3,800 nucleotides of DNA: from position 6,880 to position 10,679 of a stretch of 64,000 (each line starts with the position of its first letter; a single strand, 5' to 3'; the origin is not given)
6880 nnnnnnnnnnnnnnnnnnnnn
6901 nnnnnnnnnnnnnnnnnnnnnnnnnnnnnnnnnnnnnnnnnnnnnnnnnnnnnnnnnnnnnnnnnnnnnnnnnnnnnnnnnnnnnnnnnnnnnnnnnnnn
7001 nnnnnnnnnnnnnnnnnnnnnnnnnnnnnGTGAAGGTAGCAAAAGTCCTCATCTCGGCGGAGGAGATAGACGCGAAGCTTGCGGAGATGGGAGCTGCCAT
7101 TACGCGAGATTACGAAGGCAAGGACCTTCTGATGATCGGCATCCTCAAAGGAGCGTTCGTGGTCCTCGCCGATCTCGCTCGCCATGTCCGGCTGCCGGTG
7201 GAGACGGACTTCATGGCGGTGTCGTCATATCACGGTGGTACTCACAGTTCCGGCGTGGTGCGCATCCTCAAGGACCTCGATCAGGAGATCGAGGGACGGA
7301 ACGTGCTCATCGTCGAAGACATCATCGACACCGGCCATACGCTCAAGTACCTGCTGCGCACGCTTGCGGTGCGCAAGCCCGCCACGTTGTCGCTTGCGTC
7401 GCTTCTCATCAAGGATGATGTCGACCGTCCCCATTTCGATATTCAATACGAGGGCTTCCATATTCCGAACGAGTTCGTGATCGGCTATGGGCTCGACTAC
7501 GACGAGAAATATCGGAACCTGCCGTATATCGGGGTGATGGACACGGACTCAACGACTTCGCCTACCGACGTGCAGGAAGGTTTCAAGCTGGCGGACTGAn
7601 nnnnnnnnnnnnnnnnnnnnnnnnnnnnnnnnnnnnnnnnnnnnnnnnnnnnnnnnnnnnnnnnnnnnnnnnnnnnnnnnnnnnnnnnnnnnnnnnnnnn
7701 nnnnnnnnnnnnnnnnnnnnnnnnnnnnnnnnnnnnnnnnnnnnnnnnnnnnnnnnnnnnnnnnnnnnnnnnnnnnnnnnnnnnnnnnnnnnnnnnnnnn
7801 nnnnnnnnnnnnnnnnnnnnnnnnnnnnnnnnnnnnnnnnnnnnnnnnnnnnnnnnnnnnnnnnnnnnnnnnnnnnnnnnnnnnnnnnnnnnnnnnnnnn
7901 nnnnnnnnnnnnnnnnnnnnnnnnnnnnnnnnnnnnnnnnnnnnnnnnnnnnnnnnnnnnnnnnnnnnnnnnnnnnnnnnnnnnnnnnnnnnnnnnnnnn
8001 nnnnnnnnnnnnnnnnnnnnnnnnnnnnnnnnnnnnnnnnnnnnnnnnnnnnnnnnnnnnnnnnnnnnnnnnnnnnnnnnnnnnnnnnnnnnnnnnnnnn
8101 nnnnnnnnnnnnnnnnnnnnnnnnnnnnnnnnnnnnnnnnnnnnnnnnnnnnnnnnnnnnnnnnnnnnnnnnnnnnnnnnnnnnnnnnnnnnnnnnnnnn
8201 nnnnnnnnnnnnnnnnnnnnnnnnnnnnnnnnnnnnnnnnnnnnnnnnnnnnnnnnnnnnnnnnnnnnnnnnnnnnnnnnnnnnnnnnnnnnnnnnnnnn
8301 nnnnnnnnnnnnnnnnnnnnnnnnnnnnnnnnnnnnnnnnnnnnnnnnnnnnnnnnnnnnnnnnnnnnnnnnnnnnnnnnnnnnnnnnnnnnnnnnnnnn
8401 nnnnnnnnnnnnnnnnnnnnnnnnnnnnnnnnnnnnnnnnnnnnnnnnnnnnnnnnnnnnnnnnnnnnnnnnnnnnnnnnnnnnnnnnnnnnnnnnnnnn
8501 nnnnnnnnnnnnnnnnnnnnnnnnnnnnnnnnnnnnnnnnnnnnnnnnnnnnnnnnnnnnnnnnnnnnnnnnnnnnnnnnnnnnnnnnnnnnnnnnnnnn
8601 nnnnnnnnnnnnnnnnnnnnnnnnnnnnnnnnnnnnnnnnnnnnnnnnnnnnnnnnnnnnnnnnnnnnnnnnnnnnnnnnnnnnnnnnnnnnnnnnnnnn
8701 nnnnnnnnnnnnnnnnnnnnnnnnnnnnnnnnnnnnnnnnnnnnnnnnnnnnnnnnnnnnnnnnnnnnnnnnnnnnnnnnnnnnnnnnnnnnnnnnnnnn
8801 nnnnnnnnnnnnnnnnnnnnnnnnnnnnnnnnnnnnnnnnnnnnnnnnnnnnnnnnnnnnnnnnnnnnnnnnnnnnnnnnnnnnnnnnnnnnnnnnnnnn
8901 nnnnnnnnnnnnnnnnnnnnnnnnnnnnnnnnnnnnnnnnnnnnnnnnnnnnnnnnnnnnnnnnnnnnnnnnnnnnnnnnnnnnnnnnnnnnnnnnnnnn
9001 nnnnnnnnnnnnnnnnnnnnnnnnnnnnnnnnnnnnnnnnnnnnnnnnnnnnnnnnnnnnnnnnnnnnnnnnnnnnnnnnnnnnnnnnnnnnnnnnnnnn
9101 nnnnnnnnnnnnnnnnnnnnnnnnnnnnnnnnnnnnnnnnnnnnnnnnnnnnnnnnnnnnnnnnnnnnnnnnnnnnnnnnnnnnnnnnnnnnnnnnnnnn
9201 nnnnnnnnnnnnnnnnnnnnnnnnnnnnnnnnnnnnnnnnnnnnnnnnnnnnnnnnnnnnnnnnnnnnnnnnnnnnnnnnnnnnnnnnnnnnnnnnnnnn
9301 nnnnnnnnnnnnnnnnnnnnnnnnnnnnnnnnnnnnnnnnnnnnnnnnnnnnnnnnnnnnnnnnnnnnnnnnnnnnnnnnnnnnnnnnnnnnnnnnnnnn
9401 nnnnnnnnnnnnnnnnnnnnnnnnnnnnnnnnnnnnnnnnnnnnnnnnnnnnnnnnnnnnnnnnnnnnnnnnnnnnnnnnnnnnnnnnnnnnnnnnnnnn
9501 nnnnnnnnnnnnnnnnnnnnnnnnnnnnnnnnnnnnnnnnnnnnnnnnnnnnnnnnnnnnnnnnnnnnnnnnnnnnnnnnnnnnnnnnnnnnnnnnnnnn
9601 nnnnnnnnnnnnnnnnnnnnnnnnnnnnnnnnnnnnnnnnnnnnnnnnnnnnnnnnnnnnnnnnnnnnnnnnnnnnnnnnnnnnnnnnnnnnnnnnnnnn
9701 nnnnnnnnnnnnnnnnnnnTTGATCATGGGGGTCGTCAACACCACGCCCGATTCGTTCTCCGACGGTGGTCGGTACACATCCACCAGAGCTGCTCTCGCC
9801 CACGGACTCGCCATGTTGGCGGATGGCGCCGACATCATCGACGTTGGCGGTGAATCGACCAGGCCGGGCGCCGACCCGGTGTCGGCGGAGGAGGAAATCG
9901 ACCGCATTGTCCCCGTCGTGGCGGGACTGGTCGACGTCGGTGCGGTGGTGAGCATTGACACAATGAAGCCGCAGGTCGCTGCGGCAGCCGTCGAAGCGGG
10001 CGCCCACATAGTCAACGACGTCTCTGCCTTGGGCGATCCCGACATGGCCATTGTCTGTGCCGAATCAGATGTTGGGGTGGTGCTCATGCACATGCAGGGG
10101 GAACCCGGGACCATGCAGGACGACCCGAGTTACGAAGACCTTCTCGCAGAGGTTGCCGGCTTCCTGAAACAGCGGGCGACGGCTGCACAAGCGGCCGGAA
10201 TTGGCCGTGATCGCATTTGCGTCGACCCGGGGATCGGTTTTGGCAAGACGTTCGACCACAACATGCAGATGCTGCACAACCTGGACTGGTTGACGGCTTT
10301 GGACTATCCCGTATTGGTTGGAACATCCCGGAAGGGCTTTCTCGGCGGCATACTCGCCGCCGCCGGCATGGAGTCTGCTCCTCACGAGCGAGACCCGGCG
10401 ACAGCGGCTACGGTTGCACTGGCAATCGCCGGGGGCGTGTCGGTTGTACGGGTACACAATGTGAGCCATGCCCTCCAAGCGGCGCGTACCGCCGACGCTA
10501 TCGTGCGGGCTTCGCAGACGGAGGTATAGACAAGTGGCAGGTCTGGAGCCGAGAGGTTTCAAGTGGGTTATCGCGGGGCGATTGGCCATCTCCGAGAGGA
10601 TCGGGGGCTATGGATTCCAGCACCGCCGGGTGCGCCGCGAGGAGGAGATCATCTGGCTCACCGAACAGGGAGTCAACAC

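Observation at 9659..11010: Folate operon lacks folE and folB in their syntenic positions; an unrelated ORF occupies the folB slot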

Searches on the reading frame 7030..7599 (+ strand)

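Call 3: search_protein_families(library=pfam, proteins=[window:7030-7599:+], max_evalue=1)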
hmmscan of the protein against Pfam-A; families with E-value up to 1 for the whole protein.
window:7030-7599:+ (189 aa): 1 family
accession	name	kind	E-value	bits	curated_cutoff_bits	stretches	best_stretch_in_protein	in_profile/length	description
PF00156.33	Pribosyltran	-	1.4e-23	83.4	26.3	1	11-157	3-157/158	Phosphoribosyl transferase domain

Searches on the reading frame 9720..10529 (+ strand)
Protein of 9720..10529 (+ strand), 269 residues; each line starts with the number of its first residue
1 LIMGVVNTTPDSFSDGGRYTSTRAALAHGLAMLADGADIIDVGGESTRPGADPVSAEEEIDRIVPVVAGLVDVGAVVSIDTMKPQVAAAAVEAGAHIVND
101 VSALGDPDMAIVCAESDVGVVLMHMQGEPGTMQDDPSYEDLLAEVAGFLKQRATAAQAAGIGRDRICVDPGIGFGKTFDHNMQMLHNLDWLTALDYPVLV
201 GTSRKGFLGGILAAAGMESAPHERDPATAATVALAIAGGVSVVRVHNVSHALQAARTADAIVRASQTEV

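Call 3: search_protein_families(library=pfam, proteins=[window:9720-10529:+], max_evalue=1)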
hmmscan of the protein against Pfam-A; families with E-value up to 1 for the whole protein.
window:9720-10529:+ (269 aa): 2 families
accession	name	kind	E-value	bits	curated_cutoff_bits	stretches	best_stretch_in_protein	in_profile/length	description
PF00809.28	Pterin_bind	-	1.7e-84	283.7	25.5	1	3-246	1-244/244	Pterin binding enzyme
PF17918.6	TetR_C_15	-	0.008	17.3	26.8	1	106-157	11-63/108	Tetracyclin repressor-like, C-terminal domain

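Call 4: search_protein_families(library=ncbifam, proteins=[window:9720-10529:+], max_evalue=1)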
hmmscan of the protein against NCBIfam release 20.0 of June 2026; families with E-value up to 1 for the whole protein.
window:9720-10529:+ (269 aa): 7 families
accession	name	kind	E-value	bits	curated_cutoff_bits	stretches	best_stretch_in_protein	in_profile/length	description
TIGR01496.1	DHPS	equivalog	3.5e-95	318.5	162.6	1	1-260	1-257/258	dihydropteroate synthase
NF008625.0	PRK11613.1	equivalog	8.4e-78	261.3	455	1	2-266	17-277/282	dihydropteroate synthase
NF033502.0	Sul4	exception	7e-58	196.4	600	1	2-263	7-277/277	sulfonamide-resistant dihydropteroate synthase Sul4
NF000295.1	Sul2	exception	6.9e-41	140.8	575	1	1-248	6-251/271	sulfonamide-resistant dihydropteroate synthase Sul2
NF000296.1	Sul3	exception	2.4e-40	138.8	475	1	2-256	4-257/263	sulfonamide-resistant dihydropteroate synthase Sul3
NF000294.1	Sul1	exception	1.7e-35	123.1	600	1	2-252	3-253/278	sulfonamide-resistant dihydropteroate synthase Sul1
TIGR00284.1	TIGR00284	hypoth_equivalog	0.00089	17.9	256.65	1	30-103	172-237/497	dihydropteroate synthase-like protein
